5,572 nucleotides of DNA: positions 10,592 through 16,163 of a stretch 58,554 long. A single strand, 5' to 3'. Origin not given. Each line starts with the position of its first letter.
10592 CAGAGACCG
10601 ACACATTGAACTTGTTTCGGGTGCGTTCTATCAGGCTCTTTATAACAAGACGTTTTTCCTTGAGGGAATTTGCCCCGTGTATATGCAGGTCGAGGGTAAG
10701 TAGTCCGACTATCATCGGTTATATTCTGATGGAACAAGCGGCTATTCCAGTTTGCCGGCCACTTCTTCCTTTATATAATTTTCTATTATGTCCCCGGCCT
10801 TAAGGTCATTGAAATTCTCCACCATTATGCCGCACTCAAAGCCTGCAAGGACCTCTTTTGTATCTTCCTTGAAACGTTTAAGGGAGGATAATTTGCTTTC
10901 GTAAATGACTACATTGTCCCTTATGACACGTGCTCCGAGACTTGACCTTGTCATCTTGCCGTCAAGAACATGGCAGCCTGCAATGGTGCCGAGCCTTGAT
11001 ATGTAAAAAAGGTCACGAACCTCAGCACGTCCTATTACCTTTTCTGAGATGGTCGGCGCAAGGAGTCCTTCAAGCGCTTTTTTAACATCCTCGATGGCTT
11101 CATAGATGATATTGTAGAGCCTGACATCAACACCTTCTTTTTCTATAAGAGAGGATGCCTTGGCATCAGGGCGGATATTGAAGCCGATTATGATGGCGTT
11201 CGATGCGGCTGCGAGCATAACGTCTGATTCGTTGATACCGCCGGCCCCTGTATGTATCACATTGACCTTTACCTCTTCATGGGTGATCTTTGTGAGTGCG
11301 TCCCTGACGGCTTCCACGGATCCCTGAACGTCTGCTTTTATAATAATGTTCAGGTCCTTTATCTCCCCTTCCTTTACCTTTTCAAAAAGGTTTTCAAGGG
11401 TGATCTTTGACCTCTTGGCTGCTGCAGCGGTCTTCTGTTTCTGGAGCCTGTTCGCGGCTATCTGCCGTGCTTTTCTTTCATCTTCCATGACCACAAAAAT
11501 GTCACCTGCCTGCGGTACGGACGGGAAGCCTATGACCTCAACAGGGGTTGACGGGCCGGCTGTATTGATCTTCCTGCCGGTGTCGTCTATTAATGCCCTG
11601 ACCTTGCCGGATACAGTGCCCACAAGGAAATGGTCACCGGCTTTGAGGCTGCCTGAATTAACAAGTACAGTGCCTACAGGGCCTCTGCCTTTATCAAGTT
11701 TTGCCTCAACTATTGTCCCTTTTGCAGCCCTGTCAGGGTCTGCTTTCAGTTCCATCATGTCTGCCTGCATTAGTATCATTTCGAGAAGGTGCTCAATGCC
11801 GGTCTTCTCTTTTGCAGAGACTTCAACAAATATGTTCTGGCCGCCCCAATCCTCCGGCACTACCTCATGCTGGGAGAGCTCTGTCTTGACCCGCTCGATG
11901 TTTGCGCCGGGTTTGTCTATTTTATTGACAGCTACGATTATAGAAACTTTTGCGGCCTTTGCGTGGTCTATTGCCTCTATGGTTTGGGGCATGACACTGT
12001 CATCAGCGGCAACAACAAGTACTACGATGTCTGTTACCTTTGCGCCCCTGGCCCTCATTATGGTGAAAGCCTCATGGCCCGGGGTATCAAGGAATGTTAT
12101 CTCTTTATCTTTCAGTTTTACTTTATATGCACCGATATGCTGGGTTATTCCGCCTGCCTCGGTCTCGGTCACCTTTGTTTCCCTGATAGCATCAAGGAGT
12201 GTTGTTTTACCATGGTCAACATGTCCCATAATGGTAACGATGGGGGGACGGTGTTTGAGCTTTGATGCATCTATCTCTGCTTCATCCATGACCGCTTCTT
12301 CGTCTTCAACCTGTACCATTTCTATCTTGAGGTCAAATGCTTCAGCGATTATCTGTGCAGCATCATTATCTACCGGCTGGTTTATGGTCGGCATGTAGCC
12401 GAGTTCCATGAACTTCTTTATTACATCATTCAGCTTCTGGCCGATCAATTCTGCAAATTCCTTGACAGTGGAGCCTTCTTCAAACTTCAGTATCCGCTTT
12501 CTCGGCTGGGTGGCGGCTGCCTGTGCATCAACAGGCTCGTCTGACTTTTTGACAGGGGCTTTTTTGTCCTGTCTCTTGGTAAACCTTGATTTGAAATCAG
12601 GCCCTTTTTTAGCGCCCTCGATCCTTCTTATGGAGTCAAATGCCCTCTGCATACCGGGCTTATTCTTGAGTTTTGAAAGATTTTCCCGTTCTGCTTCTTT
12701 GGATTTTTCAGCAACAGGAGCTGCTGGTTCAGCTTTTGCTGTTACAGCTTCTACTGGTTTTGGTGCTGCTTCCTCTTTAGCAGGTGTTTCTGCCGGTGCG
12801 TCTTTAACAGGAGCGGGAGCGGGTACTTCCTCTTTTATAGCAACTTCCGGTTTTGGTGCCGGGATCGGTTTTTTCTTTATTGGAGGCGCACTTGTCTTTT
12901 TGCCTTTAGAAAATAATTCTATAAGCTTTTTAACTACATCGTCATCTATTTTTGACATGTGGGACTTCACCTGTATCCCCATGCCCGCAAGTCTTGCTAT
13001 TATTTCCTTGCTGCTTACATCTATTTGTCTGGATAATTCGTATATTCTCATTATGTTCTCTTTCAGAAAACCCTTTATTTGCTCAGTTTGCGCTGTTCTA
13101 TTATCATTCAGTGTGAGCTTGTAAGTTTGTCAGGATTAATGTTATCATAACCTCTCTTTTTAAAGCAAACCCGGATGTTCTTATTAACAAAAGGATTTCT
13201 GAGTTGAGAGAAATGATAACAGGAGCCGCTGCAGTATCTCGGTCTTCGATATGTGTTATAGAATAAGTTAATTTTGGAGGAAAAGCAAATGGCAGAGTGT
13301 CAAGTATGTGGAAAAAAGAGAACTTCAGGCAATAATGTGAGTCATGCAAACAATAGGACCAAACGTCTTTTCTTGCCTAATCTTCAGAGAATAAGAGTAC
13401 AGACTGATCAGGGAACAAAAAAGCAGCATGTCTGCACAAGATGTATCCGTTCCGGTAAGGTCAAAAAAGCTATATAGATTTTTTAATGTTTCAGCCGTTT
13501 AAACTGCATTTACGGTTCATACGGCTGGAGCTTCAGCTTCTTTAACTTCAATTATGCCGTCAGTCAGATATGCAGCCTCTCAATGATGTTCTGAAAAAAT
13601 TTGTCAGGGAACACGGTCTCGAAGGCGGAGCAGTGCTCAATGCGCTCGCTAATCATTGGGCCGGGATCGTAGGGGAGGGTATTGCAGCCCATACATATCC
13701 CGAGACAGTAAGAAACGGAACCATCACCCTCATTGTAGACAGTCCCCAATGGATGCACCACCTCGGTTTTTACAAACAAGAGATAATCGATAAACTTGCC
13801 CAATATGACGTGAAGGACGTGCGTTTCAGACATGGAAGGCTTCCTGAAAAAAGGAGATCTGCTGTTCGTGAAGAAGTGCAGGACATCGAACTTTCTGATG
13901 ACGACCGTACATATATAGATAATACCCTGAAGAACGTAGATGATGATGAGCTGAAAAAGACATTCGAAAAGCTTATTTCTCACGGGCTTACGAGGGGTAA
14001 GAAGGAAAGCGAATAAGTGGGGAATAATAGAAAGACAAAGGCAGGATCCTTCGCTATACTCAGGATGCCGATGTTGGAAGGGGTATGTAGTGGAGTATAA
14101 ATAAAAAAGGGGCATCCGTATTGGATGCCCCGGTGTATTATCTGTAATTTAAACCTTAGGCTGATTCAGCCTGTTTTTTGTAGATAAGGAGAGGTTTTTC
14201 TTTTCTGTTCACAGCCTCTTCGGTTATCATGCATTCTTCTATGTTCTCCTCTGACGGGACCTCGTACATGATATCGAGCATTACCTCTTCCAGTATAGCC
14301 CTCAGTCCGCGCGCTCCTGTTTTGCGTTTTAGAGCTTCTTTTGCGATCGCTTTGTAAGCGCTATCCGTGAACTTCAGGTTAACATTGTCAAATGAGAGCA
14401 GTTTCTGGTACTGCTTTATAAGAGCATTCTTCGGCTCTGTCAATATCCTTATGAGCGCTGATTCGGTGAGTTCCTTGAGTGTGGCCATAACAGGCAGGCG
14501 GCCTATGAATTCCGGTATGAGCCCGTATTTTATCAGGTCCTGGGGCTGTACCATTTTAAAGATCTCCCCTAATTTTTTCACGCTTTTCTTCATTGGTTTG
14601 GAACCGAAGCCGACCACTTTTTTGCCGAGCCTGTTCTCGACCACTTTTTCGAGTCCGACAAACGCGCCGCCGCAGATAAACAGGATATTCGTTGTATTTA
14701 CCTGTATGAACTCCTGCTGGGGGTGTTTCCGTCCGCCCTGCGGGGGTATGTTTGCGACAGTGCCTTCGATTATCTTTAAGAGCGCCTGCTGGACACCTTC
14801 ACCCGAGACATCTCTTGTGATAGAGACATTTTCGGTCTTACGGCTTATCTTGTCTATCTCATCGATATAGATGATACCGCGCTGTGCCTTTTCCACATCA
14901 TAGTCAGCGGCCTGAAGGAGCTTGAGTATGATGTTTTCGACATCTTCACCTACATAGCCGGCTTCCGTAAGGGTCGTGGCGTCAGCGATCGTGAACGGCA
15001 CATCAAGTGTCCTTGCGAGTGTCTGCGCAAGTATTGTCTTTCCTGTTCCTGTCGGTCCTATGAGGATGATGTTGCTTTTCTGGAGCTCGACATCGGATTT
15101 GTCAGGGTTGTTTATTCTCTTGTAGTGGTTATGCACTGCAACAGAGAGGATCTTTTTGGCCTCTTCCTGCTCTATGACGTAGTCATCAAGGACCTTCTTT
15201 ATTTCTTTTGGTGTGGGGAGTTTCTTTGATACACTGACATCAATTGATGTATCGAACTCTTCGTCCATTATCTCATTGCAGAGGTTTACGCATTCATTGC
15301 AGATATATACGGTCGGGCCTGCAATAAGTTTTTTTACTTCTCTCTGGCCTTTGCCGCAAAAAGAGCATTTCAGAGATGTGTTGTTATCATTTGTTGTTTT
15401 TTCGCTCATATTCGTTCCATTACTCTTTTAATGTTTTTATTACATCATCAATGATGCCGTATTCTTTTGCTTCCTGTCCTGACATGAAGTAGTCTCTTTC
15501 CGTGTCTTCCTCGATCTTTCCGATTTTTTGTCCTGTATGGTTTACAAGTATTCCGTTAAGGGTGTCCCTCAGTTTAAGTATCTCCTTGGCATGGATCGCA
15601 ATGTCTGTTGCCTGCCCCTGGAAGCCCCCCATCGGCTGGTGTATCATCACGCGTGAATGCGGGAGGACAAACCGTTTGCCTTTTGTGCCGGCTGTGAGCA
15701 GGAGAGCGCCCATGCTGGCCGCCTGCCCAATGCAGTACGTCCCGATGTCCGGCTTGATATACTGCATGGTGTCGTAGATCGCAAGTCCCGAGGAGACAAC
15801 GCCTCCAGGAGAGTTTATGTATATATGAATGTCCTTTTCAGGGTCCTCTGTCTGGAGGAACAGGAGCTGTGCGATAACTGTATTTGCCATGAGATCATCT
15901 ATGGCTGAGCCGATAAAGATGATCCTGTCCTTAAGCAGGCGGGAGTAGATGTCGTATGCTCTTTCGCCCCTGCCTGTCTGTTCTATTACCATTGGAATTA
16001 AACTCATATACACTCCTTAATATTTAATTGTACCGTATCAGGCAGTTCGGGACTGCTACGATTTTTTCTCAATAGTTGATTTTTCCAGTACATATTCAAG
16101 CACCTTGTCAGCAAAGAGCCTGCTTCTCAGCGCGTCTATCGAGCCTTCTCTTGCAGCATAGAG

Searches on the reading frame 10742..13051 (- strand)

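Call 33: search_protein_families(library=pfam, proteins=[window:10742-13051:-], max_evalue=0.00001)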
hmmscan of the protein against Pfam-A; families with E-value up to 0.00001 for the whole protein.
window:10742-13051:- (769 aa): 7 families
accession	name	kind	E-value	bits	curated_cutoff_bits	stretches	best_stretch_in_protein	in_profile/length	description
PF11987.13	IF-2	-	1.2e-45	154.7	27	1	543-657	3-117/117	Translation-initiation factor 2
PF00009.33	GTP_EFTU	-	3.9e-36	124.8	26.5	1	271-427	5-183/188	Elongation factor Tu GTP binding domain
PF04760.21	IF2_N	-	1.4e-26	92.4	25.3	2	1-46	4-49/53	Translation initiation factor IF-2, N-terminal region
PF22042.2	EF-G_D2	-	4.9e-25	87.9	27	1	443-521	2-83/84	Elongation factor G domain 2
PF01926.29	MMR_HSR1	-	4.2e-12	46.6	21.9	1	272-377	2-113/113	50S ribosome-binding GTPase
PF00071.28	Ras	-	4.1e-08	33.4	21.6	1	273-429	3-159/162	Ras family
PF00025.27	Arf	-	4e-07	30.1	22.3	1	272-426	17-170/174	ADP-ribosylation factor family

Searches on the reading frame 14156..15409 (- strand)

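Call 34: search_protein_families(library=pfam, proteins=[window:14156-15409:-], max_evalue=0.00001)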
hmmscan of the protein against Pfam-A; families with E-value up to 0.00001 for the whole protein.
window:14156-15409:- (417 aa): 7 families
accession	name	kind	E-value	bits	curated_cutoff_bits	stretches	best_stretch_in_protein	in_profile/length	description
PF07724.20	AAA_2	-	1.5e-34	119.9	27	1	110-307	2-165/166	AAA domain (Cdc48 subfamily)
PF06689.19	zf-C4_ClpX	-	9.7e-20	70.6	27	1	14-50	2-39/39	ClpX C4-type zinc finger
PF00004.35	AAA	-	1.4e-16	61.6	21.2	1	114-241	1-109/131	ATPase family associated with various cellular activities (AAA)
PF10431.15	ClpB_D2-small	-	4e-13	49.6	21.9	1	314-392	1-75/81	C-terminal, D2-small domain, of ClpB protein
PF05496.18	RuvB_N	-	2.9e-07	30.8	27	1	72-195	4-103/159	Holliday junction DNA helicase RuvB P-loop domain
PF07728.20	AAA_5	-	1e-06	29.2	22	0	113-192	1-82/139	AAA domain (dynein-related subfamily)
PF13401.12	AAA_22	-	1.4e-06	29.1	27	0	110-190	4-98/130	AAA domain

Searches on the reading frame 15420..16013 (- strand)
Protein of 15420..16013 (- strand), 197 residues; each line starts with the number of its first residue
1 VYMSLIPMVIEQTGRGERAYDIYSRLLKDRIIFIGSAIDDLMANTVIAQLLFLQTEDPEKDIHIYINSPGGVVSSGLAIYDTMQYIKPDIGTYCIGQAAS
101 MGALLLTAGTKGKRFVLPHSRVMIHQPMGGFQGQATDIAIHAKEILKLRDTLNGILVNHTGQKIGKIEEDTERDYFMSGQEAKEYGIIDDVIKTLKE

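Call 34: search_protein_families(library=pfam, proteins=[window:15420-16013:-], max_evalue=0.00001)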
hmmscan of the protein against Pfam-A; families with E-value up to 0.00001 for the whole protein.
window:15420-16013:- (197 aa): 1 family
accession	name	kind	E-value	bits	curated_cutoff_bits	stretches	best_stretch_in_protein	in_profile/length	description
PF00574.28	CLP_protease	-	1.1e-86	289.8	20.2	1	15-193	2-180/182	Clp protease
